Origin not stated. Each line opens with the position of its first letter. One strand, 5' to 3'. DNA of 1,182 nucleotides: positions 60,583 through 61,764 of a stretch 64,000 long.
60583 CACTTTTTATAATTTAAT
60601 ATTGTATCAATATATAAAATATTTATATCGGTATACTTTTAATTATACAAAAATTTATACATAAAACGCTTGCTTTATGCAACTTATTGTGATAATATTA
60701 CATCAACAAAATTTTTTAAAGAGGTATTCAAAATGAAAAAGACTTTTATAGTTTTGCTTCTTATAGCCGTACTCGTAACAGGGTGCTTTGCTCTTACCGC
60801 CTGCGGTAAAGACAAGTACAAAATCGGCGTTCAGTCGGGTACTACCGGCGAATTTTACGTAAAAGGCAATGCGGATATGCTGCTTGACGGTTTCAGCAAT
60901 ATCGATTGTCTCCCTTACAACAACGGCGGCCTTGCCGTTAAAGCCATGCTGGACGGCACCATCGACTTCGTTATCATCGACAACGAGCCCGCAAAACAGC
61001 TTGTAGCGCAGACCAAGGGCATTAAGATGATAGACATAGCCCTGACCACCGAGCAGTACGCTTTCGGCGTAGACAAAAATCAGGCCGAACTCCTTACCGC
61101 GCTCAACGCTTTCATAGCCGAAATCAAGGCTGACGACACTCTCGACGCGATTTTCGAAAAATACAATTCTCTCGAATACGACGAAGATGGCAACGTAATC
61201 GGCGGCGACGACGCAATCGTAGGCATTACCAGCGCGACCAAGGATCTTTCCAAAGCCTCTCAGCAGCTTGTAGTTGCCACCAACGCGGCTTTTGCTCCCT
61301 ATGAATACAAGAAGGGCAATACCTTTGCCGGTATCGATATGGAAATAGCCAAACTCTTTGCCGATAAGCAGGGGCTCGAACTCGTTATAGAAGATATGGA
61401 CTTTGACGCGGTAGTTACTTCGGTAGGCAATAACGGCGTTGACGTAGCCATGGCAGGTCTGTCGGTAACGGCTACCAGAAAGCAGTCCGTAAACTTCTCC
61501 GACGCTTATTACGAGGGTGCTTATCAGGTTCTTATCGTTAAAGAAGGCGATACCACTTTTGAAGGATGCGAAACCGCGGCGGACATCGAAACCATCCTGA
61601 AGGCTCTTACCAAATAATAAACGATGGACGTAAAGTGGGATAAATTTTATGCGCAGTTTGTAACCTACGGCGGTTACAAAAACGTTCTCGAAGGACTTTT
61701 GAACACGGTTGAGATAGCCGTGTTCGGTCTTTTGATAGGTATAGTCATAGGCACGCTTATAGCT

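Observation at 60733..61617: GlnH-type solute-binding lipoprotein with swapped halves (apparent circular permutation)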

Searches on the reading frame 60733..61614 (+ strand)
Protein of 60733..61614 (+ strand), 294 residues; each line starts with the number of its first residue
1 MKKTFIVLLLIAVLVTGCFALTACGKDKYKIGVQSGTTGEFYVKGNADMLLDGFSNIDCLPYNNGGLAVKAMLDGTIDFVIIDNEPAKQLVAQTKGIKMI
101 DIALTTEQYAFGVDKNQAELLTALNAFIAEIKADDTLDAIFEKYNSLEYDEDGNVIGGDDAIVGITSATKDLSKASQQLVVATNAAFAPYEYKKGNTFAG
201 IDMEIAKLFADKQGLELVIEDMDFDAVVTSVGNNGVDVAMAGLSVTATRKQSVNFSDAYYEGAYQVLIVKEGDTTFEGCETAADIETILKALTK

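Call 3: search_protein_families(library=pfam, proteins=[window:60733-61614:+], max_evalue=1)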
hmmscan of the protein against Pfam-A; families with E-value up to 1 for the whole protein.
window:60733-61614:+ (294 aa): 7 families
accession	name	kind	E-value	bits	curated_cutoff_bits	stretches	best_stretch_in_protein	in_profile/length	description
PF00497.25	SBP_bac_3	-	1.6e-30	106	26.4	2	179-274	1-95/132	Bacterial extracellular solute-binding proteins, family 3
PF10613.14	Lig_chan-Glu_bd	-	5.1e-05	23.8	30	1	222-270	65-113/115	Ligated ion channel L-glutamate- and glycine-binding site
PF13344.12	Hydrolase_6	-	0.0072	16.8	27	1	150-238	4-93/101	Haloacid dehalogenase-like hydrolase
PF06810.17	Phage_scaffold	-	0.016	15.7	35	1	105-173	80-149/170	Phage capsid assembly scaffolding protein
PF08139.17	LPAM_1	-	0.082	13.8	20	1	1-18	1-17/18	Prokaryotic membrane lipoprotein lipid attachment site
PF18614.7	RNase_II_C_S1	-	0.12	12.6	26.6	1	223-248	2-27/59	RNase II-type exonuclease C-terminal S1 domain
PF23377.1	Beta-prop_IFT122_2nd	-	0.17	11.8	27.4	1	72-117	137-181/255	IFT122 second beta-propeller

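Call 4: search_protein_families(library=ncbifam, proteins=[window:60733-61614:+], max_evalue=0.01)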
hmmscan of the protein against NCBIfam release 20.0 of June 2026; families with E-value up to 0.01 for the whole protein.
window:60733-61614:+ (294 aa): 12 families
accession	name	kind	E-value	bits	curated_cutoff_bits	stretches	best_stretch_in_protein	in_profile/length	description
NF007029.0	PRK09495.1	equivalog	1.5e-27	96.9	303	2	173-275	21-122/248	glutamine ABC transporter substrate-binding protein GlnH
TIGR01096.1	3A0103s03R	subfamily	4.4e-27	95.2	256.35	2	164-273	11-120/250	lysine/arginine/ornithine ABC transporter substrate-binding protein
NF008426.0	PRK11260.1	equivalog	7.5e-18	64.7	312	2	174-279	38-144/266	cystine ABC transporter substrate-binding protein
NF008112.0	PRK10859.1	equivalog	3.6e-17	62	354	1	173-275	39-140/483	membrane-bound lytic murein transglycosylase MltF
NF011965.0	PRK15437.1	equivalog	4.5e-15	55.9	459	1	163-273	12-123/260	histidine ABC transporter substrate-binding protein HisJ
NF041764.1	ArtI_Ecoli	equivalog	6.8e-15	55.1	522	2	173-270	17-114/243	arginine ABC transporter substrate-binding protein ArtI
NF011583.0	PRK15007.1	subfamily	7.9e-14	51.6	358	2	173-264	17-109/243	arginine ABC transporter substrate-binding protein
NF011586.0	PRK15010.1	equivalog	2.8e-13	50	440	1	162-271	11-120/260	lysine/arginine/ornithine ABC transporter substrate-binding protein ArgT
NF041765.1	ArtJ_Ecoli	equivalog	2e-11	44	510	1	171-277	15-122/243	arginine ABC transporter substrate-binding protein ArtJ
NF052427.1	StpK7MSMEG_1200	equivalog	3.4e-10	39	900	1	161-261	346-447/601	serine/threonine protein kinase StpK7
NF008885.0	PRK11917.1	equivalog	7.3e-06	25.7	373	1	178-274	39-140/259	bifunctional adhesin/ABC transporter aspartate/glutamate-binding protein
TIGR02995.1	ectoine_ehuB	equivalog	0.0015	17.9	190.9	1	171-273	25-129/275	ectoine/hydroxyectoine ABC transporter substrate-binding protein EhuB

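Call 5: search_solved_structures(query=window:60733-61614:+, max_evalue=0.01, show_alignments=3)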
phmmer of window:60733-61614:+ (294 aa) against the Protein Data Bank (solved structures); distinct sequences matched with E-value up to 0.01: 102 (the best 60 are shown).
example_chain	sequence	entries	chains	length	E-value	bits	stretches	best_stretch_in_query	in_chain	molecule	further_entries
4zv1_A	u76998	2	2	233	3.8e-29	105.1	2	179-280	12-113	AncQR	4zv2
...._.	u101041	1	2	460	2.3e-24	89.4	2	165-266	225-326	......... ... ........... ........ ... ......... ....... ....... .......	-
6svf_A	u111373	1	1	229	1.2e-23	87.1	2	174-273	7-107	Amino acid ABC transporter, periplasmic amino acid-binding protein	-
4prs_A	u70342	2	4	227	1.1e-22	83.9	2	174-273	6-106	ABC-type transporter, periplasmic subunit family 3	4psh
6ggv_A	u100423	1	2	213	2.6e-21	79.4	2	174-273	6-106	Amino acid ABC transporter, periplasmic amino acid-binding protein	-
6ggp_A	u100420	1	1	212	7.8e-21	77.8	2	174-273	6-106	Amino acid ABC transporter, periplasmic amino acid-binding protein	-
1ggg_A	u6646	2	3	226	8.9e-21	77.7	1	176-269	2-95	GLUTAMINE BINDING PROTEIN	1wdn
6q3u_A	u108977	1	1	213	1.5e-20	76.9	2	174-273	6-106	Amino acid ABC transporter, periplasmic amino acid-binding protein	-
8hnj_A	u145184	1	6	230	1.9e-20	76.6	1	179-273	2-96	Glutamine ABC transporter, periplasmic glutamine-binding protein GlnH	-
8eyz_A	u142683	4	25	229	2.5e-20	76.2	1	175-269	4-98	Amino acid ABC transporter substrate-binding protein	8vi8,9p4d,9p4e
4i62_A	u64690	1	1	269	1.1e-19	74.1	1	170-277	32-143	Amino acid ABC transporter, periplasmic amino acid-binding protein, putative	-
5t0w_A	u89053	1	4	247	1.2e-19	73.9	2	171-272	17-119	AncCDT-1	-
5tuj_C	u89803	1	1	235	2.3e-19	73.1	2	177-272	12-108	Ancestral protein CDT-Anc1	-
2pvu_A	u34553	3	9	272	1.6e-18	70.2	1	153-274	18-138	ArtJ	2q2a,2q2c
4ymx_A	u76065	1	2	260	1.7e-18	70.2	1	169-272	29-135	ABC-type amino acid transport system, periplasmic component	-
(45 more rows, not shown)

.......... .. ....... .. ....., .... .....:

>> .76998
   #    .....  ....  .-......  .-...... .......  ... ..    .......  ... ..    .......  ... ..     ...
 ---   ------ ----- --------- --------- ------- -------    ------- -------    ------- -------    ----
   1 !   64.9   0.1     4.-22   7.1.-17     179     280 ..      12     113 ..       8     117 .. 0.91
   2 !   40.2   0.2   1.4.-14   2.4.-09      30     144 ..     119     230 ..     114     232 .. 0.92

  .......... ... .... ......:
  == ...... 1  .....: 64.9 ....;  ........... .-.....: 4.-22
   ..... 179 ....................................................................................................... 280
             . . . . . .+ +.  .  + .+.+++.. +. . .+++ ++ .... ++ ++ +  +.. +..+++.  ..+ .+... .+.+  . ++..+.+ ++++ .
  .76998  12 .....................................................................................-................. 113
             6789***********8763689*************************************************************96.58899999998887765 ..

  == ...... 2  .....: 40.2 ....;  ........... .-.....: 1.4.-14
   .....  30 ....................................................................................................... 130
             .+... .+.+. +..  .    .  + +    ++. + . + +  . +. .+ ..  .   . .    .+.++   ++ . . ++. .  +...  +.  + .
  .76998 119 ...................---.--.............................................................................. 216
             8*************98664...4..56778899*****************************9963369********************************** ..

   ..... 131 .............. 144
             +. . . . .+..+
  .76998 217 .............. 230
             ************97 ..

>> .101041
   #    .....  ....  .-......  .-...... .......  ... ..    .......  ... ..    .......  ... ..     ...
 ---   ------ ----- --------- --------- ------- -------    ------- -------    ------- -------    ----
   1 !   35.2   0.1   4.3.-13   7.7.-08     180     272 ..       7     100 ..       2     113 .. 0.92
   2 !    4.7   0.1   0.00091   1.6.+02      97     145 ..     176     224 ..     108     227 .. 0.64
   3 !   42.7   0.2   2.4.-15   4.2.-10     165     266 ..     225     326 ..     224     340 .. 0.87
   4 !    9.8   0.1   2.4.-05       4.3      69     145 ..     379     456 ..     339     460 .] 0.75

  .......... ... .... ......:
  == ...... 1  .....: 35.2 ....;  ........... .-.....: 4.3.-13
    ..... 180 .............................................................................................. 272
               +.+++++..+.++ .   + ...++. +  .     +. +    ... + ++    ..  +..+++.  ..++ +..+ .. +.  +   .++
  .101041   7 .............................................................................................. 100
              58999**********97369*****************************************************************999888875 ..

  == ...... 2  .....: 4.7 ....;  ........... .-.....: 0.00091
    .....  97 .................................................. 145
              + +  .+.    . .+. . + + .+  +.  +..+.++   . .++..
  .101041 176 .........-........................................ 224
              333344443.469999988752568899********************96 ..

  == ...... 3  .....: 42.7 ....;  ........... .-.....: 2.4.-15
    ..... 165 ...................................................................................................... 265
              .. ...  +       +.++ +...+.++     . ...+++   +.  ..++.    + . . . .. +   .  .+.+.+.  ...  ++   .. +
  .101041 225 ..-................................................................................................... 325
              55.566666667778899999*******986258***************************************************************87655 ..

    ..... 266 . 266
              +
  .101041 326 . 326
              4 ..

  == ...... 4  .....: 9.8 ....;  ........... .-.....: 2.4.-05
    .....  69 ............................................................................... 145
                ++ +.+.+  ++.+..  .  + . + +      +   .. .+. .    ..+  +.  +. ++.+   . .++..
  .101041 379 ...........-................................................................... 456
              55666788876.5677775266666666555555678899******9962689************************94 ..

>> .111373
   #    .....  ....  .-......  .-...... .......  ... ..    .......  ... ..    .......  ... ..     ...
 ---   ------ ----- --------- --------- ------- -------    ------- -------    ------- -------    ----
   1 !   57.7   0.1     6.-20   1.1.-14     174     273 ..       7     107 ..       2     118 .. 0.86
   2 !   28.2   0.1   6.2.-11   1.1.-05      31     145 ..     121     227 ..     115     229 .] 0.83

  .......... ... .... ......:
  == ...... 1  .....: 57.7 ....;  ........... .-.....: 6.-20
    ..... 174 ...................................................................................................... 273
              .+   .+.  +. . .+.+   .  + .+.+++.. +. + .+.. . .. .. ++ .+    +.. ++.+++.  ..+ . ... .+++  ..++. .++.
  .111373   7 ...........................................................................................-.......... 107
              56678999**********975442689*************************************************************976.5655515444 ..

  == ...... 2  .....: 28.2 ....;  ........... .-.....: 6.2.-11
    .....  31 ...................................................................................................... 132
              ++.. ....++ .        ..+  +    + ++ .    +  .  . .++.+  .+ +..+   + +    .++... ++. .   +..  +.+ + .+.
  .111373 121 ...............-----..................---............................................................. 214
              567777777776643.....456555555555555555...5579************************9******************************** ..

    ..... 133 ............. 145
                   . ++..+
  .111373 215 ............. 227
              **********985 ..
